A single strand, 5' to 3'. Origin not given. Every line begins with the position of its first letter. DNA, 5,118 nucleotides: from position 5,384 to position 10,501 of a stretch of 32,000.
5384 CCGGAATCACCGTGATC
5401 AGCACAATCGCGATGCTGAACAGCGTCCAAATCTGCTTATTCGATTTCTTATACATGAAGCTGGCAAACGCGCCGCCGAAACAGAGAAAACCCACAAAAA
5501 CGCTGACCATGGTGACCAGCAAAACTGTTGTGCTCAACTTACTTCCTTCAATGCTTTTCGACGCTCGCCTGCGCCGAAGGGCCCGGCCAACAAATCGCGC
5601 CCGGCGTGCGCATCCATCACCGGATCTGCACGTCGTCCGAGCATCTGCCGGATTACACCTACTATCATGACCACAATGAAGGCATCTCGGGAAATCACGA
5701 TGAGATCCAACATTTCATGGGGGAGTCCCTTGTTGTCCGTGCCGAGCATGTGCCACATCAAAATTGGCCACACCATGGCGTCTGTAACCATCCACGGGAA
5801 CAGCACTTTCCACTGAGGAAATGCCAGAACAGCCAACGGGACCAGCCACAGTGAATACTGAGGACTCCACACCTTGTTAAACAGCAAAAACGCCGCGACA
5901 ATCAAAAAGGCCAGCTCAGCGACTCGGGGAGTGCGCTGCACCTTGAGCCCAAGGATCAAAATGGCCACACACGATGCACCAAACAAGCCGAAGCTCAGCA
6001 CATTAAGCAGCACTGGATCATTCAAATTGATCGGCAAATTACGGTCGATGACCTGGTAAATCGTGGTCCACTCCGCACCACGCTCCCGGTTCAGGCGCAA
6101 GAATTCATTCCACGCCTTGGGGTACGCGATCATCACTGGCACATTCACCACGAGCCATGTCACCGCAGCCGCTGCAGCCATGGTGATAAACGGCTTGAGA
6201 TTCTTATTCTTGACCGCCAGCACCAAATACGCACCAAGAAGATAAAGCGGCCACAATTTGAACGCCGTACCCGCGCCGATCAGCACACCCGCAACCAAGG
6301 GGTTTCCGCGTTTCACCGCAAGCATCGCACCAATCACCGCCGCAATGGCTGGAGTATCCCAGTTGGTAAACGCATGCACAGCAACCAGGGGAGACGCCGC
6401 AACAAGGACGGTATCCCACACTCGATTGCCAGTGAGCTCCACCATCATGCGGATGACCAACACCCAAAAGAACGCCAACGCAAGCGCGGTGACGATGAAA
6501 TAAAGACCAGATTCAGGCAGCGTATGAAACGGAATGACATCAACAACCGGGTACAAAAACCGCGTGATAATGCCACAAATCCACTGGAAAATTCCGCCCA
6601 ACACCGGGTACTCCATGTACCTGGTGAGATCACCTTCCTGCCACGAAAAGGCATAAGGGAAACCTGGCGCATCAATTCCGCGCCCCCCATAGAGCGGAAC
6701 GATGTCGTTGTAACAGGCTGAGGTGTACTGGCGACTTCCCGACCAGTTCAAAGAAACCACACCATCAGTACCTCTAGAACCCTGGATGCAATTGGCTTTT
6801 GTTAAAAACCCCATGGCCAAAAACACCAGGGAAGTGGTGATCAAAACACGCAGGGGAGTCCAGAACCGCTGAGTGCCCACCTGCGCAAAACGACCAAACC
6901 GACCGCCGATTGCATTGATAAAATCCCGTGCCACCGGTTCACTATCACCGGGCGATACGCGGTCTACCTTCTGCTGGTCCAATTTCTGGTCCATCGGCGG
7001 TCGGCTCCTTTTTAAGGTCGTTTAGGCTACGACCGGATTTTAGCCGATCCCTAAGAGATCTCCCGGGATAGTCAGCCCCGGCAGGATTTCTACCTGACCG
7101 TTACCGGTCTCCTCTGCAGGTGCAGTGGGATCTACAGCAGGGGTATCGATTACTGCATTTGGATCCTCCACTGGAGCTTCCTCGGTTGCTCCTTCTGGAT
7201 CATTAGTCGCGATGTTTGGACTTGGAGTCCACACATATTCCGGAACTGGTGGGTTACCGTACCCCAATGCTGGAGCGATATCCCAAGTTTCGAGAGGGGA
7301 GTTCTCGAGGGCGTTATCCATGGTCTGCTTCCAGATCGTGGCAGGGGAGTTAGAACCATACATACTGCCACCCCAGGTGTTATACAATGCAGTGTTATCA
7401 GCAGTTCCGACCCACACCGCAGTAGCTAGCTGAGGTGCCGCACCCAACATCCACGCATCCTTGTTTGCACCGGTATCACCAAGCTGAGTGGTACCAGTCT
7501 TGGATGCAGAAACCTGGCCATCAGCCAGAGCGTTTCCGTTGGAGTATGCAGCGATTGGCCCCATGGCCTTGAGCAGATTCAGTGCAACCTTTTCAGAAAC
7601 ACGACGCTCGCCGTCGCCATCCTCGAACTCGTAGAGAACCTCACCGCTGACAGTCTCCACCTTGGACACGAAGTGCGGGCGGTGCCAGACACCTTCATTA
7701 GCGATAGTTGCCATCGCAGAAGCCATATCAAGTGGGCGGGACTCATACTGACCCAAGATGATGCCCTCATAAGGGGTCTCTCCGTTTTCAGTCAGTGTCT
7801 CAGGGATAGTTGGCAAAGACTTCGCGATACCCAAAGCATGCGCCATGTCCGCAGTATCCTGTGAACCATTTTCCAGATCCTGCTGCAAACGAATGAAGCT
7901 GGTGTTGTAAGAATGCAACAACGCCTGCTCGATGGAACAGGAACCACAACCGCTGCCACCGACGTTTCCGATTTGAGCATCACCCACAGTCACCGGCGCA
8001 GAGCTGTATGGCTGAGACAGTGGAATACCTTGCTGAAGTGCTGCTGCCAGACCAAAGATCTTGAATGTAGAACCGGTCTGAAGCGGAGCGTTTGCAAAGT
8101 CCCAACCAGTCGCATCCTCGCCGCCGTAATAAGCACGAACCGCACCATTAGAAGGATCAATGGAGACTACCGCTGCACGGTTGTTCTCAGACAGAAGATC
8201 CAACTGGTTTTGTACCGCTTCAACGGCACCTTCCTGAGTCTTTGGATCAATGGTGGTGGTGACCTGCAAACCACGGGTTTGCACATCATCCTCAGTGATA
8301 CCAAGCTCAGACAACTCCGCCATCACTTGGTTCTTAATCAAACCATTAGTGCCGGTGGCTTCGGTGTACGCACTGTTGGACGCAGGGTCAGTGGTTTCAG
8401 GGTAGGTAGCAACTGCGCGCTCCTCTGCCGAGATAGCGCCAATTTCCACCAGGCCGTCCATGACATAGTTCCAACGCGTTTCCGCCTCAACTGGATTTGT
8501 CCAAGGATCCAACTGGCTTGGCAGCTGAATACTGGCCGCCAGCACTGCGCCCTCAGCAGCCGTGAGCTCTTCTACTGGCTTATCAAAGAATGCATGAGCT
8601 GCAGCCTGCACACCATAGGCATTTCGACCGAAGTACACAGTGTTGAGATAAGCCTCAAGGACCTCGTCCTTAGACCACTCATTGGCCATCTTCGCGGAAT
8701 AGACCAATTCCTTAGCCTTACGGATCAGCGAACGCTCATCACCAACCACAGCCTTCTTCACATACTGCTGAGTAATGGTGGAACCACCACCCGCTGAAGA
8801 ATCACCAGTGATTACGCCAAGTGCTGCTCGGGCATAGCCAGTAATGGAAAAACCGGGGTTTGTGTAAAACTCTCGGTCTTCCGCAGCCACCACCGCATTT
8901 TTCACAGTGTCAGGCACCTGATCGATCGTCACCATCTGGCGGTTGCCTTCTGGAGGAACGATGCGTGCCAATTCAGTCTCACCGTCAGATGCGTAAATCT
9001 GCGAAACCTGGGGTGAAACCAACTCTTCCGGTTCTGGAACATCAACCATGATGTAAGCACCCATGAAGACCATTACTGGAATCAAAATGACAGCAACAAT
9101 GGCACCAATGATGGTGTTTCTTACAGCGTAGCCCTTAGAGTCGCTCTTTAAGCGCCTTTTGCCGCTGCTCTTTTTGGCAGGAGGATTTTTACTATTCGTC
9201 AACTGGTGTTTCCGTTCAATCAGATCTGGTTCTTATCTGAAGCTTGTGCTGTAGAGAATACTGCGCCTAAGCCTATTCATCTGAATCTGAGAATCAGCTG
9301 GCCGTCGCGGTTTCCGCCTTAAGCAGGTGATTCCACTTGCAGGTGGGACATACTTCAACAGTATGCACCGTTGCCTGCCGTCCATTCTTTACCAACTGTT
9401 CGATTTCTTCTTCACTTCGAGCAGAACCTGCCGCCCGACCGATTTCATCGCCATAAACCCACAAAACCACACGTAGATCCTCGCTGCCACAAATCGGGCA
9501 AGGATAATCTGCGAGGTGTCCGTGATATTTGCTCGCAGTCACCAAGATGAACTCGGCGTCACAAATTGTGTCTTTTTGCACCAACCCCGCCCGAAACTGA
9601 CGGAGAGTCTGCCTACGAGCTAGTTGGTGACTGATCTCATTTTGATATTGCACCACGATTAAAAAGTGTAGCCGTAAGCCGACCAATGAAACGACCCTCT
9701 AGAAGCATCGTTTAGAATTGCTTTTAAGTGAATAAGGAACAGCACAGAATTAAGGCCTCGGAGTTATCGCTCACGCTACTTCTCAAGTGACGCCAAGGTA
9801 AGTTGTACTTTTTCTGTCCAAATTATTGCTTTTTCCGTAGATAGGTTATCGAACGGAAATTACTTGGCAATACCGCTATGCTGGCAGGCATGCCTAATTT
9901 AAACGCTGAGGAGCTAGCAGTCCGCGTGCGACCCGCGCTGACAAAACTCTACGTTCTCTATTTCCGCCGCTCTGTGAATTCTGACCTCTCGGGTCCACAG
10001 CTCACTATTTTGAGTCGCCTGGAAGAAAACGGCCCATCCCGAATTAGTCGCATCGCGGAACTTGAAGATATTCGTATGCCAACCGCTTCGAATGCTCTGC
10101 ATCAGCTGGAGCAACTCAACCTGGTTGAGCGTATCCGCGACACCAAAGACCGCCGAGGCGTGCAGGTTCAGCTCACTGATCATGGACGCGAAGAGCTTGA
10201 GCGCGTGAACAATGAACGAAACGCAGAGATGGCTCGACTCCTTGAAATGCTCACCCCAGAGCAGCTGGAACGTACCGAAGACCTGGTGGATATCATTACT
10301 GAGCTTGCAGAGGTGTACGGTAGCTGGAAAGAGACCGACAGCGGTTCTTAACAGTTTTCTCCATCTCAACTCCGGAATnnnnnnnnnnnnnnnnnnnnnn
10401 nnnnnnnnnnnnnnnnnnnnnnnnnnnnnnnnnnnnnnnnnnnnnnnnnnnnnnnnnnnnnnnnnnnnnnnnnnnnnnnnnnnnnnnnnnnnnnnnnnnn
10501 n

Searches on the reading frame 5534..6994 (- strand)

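Call 5: search_protein_families(library=pfam, proteins=[window:5534-6994:-])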
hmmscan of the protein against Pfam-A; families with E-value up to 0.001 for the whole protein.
window:5534-6994:- (486 aa): 1 family
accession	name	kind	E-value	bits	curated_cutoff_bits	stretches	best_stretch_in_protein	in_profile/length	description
PF09594.16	GT87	-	1.8e-13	51.2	25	1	153-371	11-234/237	Glycosyltransferase family 87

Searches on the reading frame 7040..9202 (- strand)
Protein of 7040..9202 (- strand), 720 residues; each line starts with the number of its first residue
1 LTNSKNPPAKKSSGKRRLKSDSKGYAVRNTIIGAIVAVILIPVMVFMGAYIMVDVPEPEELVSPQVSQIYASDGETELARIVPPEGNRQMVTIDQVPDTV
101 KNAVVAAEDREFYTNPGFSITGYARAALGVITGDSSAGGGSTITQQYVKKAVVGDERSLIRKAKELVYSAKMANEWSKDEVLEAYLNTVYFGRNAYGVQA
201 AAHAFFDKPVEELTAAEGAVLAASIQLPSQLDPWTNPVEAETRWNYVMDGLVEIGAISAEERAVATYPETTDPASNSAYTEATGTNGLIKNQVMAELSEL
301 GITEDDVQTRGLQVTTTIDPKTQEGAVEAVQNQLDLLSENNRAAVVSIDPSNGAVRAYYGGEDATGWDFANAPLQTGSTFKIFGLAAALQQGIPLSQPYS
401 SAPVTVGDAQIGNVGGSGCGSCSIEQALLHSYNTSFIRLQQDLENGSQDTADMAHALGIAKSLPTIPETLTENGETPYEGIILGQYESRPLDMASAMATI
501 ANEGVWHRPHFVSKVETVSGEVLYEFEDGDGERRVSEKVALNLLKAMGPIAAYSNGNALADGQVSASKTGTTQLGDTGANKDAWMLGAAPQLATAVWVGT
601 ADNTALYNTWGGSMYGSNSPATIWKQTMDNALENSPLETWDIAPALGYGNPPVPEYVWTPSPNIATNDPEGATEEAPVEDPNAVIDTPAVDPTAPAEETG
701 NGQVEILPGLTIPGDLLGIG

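Call 5: search_protein_families(library=pfam, proteins=[window:7040-9202:-])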
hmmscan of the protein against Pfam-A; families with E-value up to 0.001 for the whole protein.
window:7040-9202:- (720 aa): 2 families
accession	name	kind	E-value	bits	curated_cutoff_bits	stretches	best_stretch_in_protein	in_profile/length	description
PF00912.28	Transgly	-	8.9e-59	198.3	27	1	79-250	6-176/178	Transglycosylase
PF00905.27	Transpeptidase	-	1.6e-25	90.4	22.1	1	344-628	2-298/299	Penicillin binding protein transpeptidase domain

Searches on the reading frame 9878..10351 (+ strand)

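Call 70: search_protein_families(library=pfam, proteins=[window:9878-10351:+], max_evalue=0.00001)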
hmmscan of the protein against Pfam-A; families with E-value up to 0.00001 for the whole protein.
window:9878-10351:+ (157 aa): 4 families
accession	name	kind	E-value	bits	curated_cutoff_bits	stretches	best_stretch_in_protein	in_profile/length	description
PF01047.28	MarR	-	1.8e-13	50.6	24.6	1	37-95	1-59/59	MarR family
PF12802.13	MarR_2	-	5.1e-09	36.6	27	1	35-93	1-60/61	MarR family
PF22381.2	Staph_reg_Sar_Rot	-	4.3e-08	33.6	27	1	36-108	11-83/85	Transcriptional regulator SarA/Rot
PF13463.12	HTH_27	-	1.5e-06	28.8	22.2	1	37-103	1-68/68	Winged helix DNA-binding domain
